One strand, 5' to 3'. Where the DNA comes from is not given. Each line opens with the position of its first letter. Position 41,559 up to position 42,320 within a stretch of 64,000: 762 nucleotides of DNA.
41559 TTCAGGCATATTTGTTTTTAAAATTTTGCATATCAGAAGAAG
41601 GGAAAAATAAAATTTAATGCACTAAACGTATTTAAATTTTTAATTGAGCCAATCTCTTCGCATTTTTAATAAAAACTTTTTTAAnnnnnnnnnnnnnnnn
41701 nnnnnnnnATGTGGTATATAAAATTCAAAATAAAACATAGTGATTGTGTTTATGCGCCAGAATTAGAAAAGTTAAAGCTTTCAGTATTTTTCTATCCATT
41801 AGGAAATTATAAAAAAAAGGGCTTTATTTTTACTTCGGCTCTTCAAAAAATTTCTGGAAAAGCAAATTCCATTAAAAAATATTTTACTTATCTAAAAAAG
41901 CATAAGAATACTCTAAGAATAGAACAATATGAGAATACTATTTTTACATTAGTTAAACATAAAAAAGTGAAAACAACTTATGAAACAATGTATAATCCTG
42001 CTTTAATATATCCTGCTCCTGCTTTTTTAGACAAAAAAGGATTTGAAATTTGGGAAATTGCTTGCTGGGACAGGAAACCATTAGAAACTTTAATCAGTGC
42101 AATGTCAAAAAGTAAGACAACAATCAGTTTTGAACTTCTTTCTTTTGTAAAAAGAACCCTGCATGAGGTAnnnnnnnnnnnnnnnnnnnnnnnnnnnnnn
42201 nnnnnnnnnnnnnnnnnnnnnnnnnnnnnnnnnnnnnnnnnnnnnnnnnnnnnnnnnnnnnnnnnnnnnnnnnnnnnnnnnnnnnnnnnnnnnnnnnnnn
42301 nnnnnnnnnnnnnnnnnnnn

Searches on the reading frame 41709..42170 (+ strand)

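Call 62: search_protein_families(library=pfam, proteins=[window:41709-42170:+], max_evalue=10)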
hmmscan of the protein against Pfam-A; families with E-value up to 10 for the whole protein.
window:41709-42170:+ (154 aa): 2 families
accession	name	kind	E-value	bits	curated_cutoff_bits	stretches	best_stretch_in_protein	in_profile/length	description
PF13762.11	MNE1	-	0.042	14.4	22.7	1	39-88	83-131/143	Mitochondrial splicing apparatus component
PF17107.11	SesA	-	0.15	12.7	26.3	1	42-94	63-115/122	N-terminal domain on NACHT_NTPase and P-loop NTPases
